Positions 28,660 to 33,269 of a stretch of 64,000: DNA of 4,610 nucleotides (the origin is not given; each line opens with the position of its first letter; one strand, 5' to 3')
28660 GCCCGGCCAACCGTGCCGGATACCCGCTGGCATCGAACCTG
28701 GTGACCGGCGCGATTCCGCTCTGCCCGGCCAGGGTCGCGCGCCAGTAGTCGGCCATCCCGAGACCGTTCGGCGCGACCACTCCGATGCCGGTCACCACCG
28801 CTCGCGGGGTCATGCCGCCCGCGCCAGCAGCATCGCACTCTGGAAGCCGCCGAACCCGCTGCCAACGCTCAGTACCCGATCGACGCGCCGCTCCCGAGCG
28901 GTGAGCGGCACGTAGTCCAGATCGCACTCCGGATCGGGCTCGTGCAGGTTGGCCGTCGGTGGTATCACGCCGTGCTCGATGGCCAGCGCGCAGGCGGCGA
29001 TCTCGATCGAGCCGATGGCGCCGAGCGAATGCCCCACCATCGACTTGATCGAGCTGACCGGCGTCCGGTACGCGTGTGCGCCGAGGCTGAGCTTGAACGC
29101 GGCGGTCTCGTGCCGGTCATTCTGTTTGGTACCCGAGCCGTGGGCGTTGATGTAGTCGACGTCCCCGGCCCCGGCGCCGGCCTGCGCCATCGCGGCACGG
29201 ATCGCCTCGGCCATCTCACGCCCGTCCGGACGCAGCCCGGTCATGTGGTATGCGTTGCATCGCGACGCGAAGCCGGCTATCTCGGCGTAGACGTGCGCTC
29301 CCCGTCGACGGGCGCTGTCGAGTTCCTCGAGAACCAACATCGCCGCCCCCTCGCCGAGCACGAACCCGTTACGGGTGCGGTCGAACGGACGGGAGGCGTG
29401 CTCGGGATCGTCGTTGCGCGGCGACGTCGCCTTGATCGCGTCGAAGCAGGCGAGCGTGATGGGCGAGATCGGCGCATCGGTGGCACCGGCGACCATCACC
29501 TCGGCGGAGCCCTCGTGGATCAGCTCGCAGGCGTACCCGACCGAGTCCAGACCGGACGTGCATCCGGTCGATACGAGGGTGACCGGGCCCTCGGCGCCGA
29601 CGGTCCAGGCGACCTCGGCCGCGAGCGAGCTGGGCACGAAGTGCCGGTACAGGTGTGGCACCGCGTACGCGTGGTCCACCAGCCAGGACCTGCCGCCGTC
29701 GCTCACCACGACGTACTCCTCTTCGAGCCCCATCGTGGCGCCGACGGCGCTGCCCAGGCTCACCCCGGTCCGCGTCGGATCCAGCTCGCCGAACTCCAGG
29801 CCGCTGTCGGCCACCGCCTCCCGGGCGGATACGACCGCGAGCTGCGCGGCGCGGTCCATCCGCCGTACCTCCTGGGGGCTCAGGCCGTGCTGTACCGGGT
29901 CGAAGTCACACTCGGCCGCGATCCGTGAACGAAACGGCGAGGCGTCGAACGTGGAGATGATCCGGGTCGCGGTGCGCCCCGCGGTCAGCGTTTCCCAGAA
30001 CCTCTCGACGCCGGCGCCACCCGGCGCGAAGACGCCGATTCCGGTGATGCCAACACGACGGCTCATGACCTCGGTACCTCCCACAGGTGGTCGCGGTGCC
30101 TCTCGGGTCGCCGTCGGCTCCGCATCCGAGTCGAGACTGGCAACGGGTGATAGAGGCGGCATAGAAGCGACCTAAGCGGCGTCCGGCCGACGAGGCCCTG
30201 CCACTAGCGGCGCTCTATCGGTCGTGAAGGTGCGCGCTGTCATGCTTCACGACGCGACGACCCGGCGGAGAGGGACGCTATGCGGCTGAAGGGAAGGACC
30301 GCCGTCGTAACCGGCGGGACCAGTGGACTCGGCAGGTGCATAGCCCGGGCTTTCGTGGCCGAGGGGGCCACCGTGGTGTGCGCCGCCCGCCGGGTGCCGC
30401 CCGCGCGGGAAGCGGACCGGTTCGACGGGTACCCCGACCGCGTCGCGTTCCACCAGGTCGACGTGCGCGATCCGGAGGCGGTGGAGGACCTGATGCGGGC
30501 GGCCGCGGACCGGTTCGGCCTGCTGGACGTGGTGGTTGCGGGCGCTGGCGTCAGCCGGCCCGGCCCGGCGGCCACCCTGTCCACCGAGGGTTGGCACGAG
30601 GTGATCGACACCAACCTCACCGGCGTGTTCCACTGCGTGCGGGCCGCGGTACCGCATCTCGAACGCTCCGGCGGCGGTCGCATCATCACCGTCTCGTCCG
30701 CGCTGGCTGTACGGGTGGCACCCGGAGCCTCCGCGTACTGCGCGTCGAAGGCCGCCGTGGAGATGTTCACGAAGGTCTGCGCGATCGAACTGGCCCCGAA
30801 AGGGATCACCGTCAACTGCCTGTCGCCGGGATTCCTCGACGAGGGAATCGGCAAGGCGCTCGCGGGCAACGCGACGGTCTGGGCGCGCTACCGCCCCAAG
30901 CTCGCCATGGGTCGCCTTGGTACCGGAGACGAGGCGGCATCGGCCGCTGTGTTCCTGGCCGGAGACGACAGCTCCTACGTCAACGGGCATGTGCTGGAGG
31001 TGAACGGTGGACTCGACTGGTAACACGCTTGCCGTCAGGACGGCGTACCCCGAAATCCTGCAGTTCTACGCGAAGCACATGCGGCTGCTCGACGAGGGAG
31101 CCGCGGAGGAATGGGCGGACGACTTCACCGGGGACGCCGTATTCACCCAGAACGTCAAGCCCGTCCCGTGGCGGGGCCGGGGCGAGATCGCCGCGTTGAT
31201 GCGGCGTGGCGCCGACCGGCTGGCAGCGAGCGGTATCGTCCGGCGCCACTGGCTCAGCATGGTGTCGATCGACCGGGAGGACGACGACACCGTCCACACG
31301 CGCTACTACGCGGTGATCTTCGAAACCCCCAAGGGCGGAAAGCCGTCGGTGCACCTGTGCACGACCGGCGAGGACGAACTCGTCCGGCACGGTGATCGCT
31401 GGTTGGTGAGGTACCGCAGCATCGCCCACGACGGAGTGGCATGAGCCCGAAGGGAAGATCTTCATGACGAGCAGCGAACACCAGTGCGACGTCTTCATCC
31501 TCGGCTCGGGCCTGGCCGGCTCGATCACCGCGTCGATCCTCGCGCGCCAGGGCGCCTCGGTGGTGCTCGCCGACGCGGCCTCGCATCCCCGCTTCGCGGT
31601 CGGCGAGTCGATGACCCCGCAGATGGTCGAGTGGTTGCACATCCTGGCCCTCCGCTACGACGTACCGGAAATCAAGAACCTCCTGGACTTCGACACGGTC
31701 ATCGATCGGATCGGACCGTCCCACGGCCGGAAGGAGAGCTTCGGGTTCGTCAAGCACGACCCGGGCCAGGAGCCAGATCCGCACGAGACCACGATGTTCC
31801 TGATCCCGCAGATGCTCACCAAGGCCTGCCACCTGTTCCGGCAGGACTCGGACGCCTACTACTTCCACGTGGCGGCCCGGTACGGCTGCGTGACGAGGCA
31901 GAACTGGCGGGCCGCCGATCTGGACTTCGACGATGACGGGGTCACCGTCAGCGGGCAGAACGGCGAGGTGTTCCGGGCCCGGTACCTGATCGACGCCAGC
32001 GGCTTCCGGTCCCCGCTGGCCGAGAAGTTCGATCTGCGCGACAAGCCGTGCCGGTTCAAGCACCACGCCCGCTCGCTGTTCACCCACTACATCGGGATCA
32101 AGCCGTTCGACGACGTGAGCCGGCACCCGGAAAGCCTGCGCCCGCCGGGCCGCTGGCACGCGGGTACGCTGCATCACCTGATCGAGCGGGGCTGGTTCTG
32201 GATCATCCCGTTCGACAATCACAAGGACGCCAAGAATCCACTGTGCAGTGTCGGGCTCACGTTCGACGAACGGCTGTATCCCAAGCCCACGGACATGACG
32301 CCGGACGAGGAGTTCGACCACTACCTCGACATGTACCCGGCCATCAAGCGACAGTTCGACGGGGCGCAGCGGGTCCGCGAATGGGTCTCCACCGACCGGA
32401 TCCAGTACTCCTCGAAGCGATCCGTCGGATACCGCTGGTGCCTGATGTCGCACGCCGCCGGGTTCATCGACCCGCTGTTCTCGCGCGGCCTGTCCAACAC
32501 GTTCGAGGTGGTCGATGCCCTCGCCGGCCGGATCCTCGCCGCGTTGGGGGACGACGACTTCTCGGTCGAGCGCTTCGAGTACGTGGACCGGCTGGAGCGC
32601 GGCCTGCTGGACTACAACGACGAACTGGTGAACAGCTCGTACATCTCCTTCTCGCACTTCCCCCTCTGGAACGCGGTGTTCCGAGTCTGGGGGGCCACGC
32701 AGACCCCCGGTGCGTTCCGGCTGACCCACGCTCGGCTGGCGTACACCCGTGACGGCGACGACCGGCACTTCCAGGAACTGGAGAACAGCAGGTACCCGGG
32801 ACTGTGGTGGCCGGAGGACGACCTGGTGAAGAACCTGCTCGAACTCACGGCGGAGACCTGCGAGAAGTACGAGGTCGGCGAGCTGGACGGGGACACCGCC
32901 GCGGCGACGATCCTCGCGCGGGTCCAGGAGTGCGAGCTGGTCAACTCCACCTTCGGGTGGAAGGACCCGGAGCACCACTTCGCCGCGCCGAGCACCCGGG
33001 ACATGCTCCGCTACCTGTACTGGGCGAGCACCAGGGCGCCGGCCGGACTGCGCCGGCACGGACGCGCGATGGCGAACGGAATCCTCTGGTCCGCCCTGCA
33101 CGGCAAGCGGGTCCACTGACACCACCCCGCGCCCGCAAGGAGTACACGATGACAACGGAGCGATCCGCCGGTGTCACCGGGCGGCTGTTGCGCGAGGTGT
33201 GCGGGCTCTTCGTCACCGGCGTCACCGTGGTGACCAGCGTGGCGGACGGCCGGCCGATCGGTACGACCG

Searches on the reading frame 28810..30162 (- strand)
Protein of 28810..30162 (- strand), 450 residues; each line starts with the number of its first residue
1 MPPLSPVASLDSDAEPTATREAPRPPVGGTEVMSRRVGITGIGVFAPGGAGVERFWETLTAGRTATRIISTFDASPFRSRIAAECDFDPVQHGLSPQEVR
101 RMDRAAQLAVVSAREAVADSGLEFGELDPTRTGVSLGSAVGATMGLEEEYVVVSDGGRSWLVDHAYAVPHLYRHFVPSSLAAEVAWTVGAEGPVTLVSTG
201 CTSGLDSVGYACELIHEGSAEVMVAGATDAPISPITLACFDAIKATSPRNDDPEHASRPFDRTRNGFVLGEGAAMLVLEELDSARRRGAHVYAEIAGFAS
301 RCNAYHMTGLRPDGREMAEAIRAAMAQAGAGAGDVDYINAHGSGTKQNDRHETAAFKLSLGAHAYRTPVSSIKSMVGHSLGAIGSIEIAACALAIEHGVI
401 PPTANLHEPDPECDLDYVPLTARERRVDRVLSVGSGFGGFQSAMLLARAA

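Call 12: search_protein_families(library=pfam, proteins=[window:28810-30162:-], max_evalue=0.01)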
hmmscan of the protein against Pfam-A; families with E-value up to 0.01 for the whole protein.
window:28810-30162:- (450 aa): 3 families
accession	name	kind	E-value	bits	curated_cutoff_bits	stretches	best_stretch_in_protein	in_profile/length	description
PF00109.32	ketoacyl-synt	-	2.2e-53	181.9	20.8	1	35-283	2-251/252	Beta-ketoacyl synthase, N-terminal domain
PF02801.28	Ketoacyl-synt_C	-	1.8e-35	121.9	20.8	1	292-406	1-118/119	Beta-ketoacyl synthase, C-terminal domain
PF00108.29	Thiolase_N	-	0.0044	16.9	26.4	0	182-226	64-110/260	Thiolase, N-terminal domain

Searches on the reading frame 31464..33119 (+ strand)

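Call 12: search_protein_families(library=pfam, proteins=[window:31464-33119:+], max_evalue=0.01)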
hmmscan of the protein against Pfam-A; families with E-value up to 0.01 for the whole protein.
window:31464-33119:+ (551 aa): 6 families
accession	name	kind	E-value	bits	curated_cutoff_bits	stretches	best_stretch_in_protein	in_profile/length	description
PF04820.20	Trp_halogenase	-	8.9e-14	51.6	21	2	9-62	1-58/458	Tryptophan halogenase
PF01494.25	FAD_binding_3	-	9.3e-08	32.1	22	1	8-191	2-169/349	FAD binding domain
PF01266.30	DAO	-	2e-06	28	27.9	1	9-42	1-34/353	FAD dependent oxidoreductase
PF13450.12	NAD_binding_8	-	0.00017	22.3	21.9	1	12-42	1-31/68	NAD(P)-binding Rossmann-like domain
PF12831.13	FAD_oxidored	-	0.00038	20.3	27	1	9-180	1-145/416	FAD dependent oxidoreductase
PF05570.16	DUF765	-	0.0017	18.9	25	1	214-231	11-28/29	Circovirus protein of unknown function (DUF765)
